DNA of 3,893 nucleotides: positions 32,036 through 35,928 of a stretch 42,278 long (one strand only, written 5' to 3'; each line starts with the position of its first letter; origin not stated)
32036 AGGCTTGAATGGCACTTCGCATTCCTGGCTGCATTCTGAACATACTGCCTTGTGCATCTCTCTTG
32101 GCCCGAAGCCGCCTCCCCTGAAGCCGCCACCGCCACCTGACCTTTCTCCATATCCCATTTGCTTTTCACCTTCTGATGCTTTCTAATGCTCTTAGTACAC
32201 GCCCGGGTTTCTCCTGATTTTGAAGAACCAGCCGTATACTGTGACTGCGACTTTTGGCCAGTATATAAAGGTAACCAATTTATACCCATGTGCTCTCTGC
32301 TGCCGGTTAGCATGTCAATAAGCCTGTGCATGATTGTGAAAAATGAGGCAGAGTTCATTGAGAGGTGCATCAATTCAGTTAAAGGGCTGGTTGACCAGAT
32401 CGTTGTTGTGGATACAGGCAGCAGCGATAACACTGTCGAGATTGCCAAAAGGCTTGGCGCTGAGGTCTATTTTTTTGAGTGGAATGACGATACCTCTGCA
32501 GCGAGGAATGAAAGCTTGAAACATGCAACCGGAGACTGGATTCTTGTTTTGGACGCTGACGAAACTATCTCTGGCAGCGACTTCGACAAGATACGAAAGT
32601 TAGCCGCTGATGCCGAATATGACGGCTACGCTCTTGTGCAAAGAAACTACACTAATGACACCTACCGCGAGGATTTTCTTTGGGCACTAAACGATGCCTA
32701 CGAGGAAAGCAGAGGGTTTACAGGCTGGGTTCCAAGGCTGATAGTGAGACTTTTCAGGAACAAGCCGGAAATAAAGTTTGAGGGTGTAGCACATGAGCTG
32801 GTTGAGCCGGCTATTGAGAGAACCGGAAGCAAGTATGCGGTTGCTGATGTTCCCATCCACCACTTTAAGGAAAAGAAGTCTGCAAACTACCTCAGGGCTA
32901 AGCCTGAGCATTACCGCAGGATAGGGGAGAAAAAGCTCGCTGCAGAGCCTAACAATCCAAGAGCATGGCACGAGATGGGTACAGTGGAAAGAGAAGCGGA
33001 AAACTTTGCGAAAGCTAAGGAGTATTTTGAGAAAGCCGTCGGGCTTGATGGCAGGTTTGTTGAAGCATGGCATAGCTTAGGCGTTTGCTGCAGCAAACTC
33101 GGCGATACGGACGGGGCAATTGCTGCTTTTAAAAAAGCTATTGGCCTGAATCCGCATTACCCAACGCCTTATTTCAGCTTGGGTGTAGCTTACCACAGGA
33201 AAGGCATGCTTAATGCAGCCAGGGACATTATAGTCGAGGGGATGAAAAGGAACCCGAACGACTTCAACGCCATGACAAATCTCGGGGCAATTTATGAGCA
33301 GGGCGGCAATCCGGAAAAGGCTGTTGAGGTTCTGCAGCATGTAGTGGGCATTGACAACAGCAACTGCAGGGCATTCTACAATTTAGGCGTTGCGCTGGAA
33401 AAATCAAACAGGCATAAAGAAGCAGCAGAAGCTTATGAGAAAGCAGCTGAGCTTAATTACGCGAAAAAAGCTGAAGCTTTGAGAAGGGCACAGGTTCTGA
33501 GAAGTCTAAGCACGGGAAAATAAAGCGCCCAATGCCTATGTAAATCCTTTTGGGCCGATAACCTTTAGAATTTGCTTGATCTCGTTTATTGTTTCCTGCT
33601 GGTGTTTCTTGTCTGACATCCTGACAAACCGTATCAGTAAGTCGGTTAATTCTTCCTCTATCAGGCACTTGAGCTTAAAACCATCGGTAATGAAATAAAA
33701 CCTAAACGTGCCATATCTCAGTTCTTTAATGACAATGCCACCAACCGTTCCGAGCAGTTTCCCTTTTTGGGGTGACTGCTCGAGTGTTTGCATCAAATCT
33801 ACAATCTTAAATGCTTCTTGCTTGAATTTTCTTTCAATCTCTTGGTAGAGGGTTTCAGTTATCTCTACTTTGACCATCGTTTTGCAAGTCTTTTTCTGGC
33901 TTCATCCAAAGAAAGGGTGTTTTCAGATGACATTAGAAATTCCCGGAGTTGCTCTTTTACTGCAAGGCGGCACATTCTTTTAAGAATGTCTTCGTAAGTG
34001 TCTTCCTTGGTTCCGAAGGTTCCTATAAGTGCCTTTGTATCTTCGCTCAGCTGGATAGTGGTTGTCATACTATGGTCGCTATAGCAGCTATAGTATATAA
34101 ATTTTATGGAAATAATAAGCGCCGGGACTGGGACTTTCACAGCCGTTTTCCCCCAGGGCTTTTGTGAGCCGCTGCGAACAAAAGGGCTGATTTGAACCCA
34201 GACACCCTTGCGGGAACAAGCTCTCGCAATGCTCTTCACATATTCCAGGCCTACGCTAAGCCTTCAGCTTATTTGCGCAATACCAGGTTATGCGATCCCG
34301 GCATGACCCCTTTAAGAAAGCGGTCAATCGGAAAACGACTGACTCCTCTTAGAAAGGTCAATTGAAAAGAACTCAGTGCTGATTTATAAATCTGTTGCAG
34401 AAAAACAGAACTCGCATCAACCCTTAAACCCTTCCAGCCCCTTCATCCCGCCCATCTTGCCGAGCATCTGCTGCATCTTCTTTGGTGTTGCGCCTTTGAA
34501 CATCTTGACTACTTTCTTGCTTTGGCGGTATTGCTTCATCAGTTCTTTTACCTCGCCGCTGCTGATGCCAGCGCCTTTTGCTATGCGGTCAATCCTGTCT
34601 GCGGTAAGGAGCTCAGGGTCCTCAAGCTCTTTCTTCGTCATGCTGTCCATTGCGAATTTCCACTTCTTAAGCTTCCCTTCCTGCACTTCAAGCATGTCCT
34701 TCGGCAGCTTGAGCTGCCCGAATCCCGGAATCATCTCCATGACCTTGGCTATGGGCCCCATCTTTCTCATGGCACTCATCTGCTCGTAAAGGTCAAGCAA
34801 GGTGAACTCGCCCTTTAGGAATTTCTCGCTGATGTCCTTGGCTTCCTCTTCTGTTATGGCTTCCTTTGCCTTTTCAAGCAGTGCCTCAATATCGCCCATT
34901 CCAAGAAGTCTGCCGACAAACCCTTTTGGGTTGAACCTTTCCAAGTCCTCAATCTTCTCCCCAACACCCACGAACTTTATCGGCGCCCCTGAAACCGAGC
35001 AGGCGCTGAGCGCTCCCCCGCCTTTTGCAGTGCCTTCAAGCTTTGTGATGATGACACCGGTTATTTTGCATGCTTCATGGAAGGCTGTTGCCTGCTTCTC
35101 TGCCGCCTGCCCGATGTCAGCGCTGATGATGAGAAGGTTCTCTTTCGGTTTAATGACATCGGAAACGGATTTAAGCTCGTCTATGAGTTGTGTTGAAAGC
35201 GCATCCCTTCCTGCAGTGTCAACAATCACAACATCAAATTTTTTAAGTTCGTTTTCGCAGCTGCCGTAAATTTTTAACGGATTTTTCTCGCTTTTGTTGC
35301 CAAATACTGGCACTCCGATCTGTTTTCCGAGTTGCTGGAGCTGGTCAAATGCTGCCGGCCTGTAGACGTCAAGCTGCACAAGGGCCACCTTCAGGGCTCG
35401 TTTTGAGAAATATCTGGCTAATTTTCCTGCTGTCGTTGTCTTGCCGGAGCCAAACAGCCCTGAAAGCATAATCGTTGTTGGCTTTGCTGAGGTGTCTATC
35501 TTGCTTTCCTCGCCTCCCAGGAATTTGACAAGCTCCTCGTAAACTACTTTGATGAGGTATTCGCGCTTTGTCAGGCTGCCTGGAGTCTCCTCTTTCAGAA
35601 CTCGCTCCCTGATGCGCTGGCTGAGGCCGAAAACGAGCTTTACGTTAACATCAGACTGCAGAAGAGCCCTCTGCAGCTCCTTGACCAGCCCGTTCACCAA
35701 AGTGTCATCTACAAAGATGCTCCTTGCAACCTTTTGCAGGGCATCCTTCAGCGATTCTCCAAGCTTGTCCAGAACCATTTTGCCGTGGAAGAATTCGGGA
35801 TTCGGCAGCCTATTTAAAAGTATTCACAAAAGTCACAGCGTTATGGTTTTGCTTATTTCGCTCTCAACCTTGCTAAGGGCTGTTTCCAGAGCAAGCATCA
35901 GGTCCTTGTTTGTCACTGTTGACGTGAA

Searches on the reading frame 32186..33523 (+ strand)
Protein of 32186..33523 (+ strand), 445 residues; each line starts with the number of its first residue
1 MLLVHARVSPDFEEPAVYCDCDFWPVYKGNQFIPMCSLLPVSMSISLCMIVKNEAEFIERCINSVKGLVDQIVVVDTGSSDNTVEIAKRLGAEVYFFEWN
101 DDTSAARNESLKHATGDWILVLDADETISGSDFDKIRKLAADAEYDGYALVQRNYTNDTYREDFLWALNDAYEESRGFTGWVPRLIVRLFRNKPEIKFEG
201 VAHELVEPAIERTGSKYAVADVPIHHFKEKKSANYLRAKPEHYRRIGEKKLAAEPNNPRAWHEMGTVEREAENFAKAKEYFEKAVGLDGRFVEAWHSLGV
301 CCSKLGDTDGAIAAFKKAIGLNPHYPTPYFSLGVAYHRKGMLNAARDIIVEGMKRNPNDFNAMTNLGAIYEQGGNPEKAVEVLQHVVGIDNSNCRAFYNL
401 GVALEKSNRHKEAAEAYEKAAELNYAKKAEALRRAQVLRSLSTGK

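Call 70: search_protein_families(library=pfam, proteins=[window:32186-33523:+], max_evalue=0.001)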
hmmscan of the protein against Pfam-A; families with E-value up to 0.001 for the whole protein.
window:32186-33523:+ (445 aa): 19 families
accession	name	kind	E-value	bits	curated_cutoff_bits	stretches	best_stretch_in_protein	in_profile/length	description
PF00515.34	TPR_1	-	3e-32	109.5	27.8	2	293-325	2-34/34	Tetratricopeptide repeat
PF13181.12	TPR_8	-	8.1e-32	107.1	25.7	2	293-324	2-33/34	Tetratricopeptide repeat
PF07719.23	TPR_2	-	2.1e-30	102.7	27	2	293-325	2-34/34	Tetratricopeptide repeat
PF00535.33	Glycos_transf_2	-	2.4e-26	93.1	23.3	1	46-162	1-125/168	Glycosyl transferase family 2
PF13431.12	TPR_17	-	5.6e-23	79.7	24.4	1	353-380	6-33/34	Tetratricopeptide repeat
PF13414.12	TPR_11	-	3e-22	78.5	26.8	2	304-340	6-42/42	TPR repeat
PF13424.12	TPR_12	-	9.6e-20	71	30.1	1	259-319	4-72/77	Tetratricopeptide repeat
PF13432.12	TPR_16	-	2.2e-19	70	32.7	1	264-326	3-65/65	Tetratricopeptide repeat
PF13428.12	TPR_14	-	2.9e-17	61.8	23.5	0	258-299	1-42/44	Tetratricopeptide repeat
PF14559.12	TPR_19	-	5.1e-17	62.4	25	1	306-364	5-62/68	Tetratricopeptide repeat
PF23914.1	TPR_CcmH_CycH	-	6.4e-15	55.8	42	1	293-386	51-147/158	Cytochrome c-type biogenesis protein H TPR domain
PF13176.12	TPR_7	-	1.1e-14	53.6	27.9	0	396-425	1-30/36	Tetratricopeptide repeat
PF13174.12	TPR_6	-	5.8e-12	45.9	26.3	0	396-422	2-28/33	Tetratricopeptide repeat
PF12895.13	ANAPC3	-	5.9e-11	42.9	27.2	1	246-318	11-82/82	Anaphase-promoting complex, cyclosome, subunit 3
PF25063.1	ARM_TT21_C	-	3.3e-10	40.6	35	1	365-428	100-163/209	Tetratricopeptide repeat protein 21 C-terminal ARM domain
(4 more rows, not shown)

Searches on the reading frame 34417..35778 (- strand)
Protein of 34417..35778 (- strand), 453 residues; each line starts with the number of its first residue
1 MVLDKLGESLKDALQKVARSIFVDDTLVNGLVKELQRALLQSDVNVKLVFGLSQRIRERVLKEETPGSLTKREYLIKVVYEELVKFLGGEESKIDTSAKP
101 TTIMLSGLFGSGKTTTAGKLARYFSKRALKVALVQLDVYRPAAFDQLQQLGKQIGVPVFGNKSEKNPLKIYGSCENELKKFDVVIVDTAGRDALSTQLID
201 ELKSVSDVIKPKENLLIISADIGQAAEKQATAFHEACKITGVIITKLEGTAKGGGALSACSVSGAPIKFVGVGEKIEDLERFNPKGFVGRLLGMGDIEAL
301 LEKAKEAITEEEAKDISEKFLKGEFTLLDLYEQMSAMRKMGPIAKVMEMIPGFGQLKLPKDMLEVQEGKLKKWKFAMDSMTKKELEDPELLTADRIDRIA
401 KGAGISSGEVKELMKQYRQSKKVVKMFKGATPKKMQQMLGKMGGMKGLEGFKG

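Call 70: search_protein_families(library=pfam, proteins=[window:34417-35778:-], max_evalue=0.001)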
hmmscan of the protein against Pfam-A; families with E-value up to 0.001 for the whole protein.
window:34417-35778:- (453 aa): 7 families
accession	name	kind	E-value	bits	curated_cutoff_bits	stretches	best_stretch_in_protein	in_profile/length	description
PF00448.28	SRP54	-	2.4e-68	230.1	22.7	1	100-293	1-196/196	SRP54-type protein, GTPase domain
PF02978.25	SRP_SPB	-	7.7e-29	100.4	27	1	324-423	1-90/91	Signal peptide binding domain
PF02881.24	SRP54_N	-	5.2e-14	52.7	22.4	1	6-83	1-75/75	SRP54-type protein, helical bundle domain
PF01656.29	CbiA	-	3.8e-08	33.8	25.4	1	110-251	9-87/125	CobQ/CobB/MinD/ParA nucleotide binding domain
PF06414.18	Zeta_toxin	-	0.00019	21.4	22.3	1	94-142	10-57/199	Zeta toxin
PF13401.12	AAA_22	-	0.0003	21.6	27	1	102-211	7-112/130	AAA domain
PF08433.16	KTI12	-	0.00088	19.3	22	0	103-188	4-78/271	Chromatin associated protein KTI12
